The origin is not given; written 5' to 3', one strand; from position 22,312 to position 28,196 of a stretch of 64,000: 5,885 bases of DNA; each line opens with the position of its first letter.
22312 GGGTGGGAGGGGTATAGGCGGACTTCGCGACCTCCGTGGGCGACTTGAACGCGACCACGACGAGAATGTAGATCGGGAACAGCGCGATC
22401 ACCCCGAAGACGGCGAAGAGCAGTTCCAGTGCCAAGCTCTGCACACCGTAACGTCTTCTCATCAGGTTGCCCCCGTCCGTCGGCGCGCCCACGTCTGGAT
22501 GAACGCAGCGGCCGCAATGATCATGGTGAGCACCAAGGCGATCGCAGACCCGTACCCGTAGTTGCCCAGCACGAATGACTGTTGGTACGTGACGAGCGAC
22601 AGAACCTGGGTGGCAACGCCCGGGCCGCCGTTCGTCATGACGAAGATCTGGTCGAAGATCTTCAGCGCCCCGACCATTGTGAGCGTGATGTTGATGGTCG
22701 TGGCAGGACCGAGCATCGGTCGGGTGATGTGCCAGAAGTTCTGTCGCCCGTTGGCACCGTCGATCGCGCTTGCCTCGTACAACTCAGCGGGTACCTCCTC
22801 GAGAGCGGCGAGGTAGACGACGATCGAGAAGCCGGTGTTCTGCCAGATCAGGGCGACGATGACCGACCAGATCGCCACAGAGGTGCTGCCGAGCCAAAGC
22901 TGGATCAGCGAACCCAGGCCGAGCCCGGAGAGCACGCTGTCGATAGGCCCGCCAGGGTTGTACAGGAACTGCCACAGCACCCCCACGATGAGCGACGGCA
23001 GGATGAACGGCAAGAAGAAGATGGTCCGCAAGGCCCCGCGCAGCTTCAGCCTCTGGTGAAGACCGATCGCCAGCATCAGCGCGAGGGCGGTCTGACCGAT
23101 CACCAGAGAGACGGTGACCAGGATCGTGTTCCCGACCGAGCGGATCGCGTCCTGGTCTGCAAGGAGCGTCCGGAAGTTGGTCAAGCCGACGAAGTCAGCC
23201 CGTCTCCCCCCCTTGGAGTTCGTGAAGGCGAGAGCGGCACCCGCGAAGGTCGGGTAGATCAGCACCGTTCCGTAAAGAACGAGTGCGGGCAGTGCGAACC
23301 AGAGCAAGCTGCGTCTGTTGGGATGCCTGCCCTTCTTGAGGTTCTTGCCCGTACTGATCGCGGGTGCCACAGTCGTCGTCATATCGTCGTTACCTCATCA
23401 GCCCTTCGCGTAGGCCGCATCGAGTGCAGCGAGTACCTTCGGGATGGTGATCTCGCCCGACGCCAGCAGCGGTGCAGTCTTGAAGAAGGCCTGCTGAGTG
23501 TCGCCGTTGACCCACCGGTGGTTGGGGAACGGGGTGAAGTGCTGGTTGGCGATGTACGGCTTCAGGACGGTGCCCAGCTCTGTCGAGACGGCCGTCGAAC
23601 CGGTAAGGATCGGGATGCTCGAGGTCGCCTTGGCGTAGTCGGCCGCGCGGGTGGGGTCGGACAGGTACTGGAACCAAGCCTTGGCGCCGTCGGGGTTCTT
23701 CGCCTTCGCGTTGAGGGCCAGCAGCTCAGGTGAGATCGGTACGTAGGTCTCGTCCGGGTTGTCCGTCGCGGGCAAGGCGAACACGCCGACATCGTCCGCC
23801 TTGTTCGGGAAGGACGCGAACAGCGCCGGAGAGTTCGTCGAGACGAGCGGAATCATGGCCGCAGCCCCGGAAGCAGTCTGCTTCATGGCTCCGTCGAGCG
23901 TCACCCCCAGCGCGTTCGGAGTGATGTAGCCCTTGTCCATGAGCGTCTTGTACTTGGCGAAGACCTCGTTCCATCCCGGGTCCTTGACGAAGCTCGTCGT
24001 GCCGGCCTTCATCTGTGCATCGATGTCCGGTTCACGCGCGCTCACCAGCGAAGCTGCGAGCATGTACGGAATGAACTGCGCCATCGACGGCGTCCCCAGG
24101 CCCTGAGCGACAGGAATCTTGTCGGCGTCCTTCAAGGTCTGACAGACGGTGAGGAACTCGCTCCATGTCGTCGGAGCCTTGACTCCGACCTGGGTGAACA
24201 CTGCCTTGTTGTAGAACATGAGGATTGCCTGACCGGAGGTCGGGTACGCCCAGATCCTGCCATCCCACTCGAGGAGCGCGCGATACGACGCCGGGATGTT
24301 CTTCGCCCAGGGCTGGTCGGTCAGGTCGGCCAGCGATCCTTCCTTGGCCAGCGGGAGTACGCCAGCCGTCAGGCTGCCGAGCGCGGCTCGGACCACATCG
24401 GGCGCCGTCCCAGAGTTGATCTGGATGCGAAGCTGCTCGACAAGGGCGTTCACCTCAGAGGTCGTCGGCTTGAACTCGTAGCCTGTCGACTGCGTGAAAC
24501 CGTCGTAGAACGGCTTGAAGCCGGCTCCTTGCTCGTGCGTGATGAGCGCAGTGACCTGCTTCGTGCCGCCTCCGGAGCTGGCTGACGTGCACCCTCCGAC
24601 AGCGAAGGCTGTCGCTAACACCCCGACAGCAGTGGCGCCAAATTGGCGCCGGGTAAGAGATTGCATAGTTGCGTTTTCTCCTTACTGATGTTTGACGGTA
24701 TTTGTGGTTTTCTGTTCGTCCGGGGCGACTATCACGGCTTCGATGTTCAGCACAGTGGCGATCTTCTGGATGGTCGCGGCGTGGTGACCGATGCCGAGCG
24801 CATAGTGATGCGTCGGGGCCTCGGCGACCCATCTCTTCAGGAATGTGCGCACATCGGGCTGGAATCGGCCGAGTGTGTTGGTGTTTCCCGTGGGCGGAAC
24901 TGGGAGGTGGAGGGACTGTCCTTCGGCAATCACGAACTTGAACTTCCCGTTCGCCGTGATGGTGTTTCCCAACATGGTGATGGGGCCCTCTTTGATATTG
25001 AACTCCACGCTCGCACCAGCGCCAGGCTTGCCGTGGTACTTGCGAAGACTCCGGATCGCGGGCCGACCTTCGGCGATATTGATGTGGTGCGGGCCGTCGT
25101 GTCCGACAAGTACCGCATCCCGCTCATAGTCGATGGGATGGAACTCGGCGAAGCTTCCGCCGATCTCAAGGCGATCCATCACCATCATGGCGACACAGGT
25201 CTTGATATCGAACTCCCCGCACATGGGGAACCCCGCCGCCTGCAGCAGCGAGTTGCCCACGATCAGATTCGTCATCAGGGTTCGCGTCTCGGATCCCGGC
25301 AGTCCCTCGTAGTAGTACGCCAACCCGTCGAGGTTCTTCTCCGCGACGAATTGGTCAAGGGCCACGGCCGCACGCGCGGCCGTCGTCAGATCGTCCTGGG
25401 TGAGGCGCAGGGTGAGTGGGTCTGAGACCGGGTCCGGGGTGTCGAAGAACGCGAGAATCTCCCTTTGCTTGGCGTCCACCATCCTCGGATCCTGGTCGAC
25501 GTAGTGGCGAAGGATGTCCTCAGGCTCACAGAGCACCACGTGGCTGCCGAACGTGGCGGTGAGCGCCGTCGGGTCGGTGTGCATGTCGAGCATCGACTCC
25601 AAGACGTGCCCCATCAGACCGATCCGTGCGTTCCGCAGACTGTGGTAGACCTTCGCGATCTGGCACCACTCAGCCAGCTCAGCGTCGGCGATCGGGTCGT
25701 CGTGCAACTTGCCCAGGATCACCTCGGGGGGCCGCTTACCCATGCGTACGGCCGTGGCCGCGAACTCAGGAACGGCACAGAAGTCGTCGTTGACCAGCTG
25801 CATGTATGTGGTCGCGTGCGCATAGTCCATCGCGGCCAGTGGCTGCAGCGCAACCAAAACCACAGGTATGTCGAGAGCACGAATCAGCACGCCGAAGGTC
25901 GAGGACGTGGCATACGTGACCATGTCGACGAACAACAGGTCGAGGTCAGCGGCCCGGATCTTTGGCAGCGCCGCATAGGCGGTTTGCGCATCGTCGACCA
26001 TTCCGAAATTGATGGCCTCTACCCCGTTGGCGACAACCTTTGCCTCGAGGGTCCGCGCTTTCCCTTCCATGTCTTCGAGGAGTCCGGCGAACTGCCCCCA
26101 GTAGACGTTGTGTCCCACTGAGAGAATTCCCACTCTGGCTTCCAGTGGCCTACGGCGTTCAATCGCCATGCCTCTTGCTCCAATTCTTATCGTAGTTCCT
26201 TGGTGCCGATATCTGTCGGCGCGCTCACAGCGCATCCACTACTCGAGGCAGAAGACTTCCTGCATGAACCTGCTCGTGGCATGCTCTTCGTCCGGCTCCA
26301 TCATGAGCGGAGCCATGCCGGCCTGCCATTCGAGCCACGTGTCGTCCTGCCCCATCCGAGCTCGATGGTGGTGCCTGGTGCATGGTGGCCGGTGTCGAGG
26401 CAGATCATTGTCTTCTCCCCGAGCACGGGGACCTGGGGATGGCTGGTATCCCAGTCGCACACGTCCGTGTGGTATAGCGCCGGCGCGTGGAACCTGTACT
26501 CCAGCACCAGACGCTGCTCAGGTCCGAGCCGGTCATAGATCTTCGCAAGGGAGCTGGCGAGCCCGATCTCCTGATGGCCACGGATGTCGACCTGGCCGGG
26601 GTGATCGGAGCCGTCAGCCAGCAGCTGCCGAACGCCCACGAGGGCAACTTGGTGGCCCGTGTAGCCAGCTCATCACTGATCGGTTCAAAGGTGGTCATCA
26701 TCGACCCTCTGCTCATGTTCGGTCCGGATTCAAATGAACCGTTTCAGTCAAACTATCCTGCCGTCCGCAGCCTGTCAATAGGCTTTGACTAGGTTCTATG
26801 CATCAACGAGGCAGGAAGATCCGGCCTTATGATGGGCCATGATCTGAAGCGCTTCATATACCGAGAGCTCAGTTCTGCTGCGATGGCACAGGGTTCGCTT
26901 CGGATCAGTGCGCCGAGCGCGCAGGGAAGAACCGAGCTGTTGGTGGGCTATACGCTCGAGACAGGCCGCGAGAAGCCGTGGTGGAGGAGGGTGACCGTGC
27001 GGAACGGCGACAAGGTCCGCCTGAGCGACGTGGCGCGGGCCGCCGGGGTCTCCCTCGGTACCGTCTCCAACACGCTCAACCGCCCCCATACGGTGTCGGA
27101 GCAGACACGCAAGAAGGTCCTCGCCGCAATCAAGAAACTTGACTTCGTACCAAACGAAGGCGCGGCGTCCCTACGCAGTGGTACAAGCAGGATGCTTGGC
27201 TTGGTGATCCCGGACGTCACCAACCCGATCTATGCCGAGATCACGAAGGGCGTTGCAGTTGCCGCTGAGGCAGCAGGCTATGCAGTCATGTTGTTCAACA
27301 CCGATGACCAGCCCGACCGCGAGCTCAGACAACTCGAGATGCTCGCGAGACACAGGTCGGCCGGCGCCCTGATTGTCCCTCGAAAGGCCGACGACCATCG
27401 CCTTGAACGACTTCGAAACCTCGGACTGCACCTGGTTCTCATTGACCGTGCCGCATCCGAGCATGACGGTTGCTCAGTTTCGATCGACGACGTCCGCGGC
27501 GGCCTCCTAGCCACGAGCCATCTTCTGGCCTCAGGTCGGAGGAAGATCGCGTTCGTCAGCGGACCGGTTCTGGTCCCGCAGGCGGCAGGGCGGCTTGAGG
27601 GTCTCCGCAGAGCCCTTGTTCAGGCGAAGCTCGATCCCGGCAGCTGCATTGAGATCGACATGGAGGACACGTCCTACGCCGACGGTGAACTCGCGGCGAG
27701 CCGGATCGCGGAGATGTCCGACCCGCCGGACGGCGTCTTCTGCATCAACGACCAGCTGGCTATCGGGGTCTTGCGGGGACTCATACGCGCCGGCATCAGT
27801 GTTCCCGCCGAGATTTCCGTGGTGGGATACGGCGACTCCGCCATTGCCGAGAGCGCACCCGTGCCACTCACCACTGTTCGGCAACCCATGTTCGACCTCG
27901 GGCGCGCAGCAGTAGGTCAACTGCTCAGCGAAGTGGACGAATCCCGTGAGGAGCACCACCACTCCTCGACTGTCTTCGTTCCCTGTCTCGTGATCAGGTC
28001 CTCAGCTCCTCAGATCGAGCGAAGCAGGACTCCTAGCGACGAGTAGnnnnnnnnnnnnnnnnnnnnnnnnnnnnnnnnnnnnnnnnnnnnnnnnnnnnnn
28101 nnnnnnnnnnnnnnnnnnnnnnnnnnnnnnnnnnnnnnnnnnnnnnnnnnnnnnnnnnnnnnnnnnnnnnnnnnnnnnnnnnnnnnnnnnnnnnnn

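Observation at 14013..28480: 14.3-kb low-GC sugar-utilisation island bracketed by direct repeats of a tRNA-Leu gene plus its 5' flank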

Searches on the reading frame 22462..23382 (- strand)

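Call 7: search_protein_families(library=pfam, proteins=[window:22462-23382:-])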
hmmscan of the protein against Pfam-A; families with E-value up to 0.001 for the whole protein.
window:22462-23382:- (306 aa): 1 family
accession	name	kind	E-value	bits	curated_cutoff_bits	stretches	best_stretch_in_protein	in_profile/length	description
PF00528.27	BPD_transp_1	-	1e-17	64.9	26.4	1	99-303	3-182/184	Binding-protein-dependent transport system inner membrane component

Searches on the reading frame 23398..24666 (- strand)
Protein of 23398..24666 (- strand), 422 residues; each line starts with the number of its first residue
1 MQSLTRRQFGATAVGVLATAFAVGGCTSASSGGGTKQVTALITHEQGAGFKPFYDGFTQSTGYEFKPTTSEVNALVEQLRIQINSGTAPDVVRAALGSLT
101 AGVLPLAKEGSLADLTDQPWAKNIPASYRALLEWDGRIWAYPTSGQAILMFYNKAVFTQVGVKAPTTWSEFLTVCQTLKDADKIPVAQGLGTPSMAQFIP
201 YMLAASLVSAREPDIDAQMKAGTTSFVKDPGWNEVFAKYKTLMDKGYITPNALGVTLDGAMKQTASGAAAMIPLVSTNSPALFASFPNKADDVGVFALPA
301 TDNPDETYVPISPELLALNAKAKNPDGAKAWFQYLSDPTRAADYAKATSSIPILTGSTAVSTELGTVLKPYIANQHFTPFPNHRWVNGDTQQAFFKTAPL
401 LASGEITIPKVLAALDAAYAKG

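Call 7: search_protein_families(library=pfam, proteins=[window:23398-24666:-])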
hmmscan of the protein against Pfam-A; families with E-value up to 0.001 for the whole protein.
window:23398-24666:- (422 aa): 2 families
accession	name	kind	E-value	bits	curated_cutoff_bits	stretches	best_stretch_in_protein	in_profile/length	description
PF01547.30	SBP_bac_1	-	9e-29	101.9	26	1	45-338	5-303/307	Bacterial extracellular solute-binding protein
PF13416.11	SBP_bac_8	-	9.9e-28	98.1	27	1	55-359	4-267/279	Bacterial extracellular solute-binding protein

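Call 71: search_protein_families(library=ncbifam, max_evalue=0.00001, proteins=[window:23398-24666:-])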
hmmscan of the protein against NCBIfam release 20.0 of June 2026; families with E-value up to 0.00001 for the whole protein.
window:23398-24666:- (422 aa): 2 families
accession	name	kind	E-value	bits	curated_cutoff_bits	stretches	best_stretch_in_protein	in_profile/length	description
TIGR03850.1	bind_CPR_0540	equivalog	5.2e-16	58.3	299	1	16-408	10-421/437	carbohydrate ABC transporter substrate-binding protein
TIGR03851.1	chitin_NgcE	equivalog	5.1e-15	55.3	399.65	1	69-366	74-381/450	N-acetylglucosamine/diacetylchitobiose ABC transporter substrate-binding protein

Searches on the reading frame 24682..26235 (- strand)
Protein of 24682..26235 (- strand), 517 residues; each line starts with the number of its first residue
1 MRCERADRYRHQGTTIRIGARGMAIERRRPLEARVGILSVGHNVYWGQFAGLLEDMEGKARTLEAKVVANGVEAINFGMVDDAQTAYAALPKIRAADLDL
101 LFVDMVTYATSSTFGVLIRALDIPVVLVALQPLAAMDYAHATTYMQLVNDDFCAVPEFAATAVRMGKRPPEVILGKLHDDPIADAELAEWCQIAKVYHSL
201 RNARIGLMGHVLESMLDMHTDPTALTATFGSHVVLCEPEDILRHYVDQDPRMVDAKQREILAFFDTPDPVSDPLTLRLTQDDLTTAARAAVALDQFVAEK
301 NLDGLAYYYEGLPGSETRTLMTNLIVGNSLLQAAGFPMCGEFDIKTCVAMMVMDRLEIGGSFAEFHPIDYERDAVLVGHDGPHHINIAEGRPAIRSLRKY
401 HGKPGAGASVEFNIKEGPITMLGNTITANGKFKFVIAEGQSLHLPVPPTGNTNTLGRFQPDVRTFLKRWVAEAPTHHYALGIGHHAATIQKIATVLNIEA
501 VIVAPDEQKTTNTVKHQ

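Call 7: search_protein_families(library=pfam, proteins=[window:24682-26235:-])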
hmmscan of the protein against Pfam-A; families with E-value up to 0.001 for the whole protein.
window:24682-26235:- (517 aa): 2 families
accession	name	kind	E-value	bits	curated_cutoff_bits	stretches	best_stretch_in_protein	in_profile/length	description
PF02952.23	Fucose_iso_C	-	1.8e-09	37.8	29.3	1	400-500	33-139/143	L-fucose isomerase, C-terminal domain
PF11762.14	Arabinose_Iso_C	-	3.1e-07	30.7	25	1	361-499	3-144/144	L-arabinose isomerase C-terminal domain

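Call 57: search_protein_families(library=pfam, max_evalue=0.1, proteins=[window:24682-26169:-])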
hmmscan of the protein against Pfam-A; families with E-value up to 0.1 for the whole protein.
window:24682-26169:- (495 aa): 3 families
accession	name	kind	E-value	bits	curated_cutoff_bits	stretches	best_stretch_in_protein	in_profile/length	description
PF02952.23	Fucose_iso_C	-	1.7e-09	37.9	29.3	1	378-478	33-139/143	L-fucose isomerase, C-terminal domain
PF11762.14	Arabinose_Iso_C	-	2.8e-07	30.8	25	1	339-477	3-144/144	L-arabinose isomerase C-terminal domain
PF24856.1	AraA_central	-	0.021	15.7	24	1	204-332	23-143/148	L-arabinose isomerase central domain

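Call 71: search_protein_families(library=ncbifam, max_evalue=0.00001, proteins=[window:24682-26169:-])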
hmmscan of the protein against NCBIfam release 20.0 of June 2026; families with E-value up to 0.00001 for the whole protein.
window:24682-26169:- (495 aa): 2 families
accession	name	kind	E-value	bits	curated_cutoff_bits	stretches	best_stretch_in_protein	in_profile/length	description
NF002795.0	PRK02929.1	equivalog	1.4e-16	60.3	622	1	99-486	96-480/499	L-arabinose isomerase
NF048012.1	SlpQosIsomSftI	equivalog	2.5e-09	36.4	700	1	140-480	117-442/443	sulfoquinovose isomerase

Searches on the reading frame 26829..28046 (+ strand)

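Call 7: search_protein_families(library=pfam, proteins=[window:26829-28046:+])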
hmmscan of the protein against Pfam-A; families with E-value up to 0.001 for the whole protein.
window:26829-28046:+ (405 aa): 4 families
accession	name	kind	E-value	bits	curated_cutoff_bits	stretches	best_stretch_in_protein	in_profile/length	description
PF13377.12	Peripla_BP_3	-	4e-31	108.8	26.5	1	230-392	2-166/167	Periplasmic binding protein-like domain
PF00532.27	Peripla_BP_1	-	1.5e-22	80.8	22.2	1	122-375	3-267/281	Periplasmic binding proteins and sugar binding domain of LacI family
PF00356.27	LacI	-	3.4e-17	62.4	27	1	65-109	2-46/46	Bacterial regulatory proteins, lacI family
PF13407.12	Peripla_BP_4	-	1.7e-10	41.3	35.1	1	124-337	2-219/258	Periplasmic binding protein domain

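Call 71: search_protein_families(library=ncbifam, max_evalue=0.00001, proteins=[window:26829-28046:+])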
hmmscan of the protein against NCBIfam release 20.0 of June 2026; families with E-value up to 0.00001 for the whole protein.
window:26829-28046:+ (405 aa): 18 families
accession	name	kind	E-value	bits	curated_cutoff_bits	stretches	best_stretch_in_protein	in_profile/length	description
NF047341.1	lactose_RbsR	equivalog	2.7e-62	211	382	1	62-393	2-328/331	ribose utilization transcriptional repressor RbsR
NF007743.0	PRK10423.1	equivalog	1e-58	199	531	1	65-393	4-330/330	ribose operon transcriptional repressor RbsR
TIGR01481.1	ccpA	equivalog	4.5e-55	187.3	442.35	1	63-385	3-320/330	catabolite control protein A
NF052440.1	TransRegGNTRPSEAE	equivalog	1.6e-53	181.9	400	1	60-379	3-321/333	HTH-type transcriptional regulator GntR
NF007979.0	PRK10703.1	equivalog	6.9e-53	179.9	501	1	65-395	4-333/341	HTH-type transcriptional repressor PurR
NF008269.0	PRK11041.1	equivalog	8.3e-52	176.3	436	1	64-394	11-338/342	DNA-binding transcriptional regulator CytR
NF007075.0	PRK09526.1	subfamily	3.9e-51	174.1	340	1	62-397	5-335/358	LacI family DNA-binding transcriptional regulator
NF007706.0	PRK10401.1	equivalog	6.8e-48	163.7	555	1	64-394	3-330/346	HTH-type transcriptional regulator GalS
NF008002.0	PRK10727.1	equivalog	2.4e-47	161.7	557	1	65-397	4-333/341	HTH-type transcriptional regulator GalR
NF007449.0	PRK10014.1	subfamily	1.2e-46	159.4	310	1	61-389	5-340/342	Mal regulon transcriptional regulator MalI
TIGR02417.1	fruct_sucro_rep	subfamily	1.3e-41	142.9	389.55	1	65-375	2-313/327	D-fructose-responsive transcription factor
NF008452.0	PRK11303.1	equivalog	6.2e-41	140.7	385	1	64-377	2-316/332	catabolite repressor/activator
NF051853.1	TransRegUriRCory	equivalog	2.3e-40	138.7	550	1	65-379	3-312/327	transcriptional regulator UriR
NF047913.1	TransRegIdnR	equivalog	4.5e-37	128.1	500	1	61-375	4-315/331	DNA-binding transcriptional regulator IdnR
NF011563.0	PRK14987.1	equivalog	5.2e-33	114.7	433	1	64-369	7-309/331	gluconate operon transcriptional repressor GntR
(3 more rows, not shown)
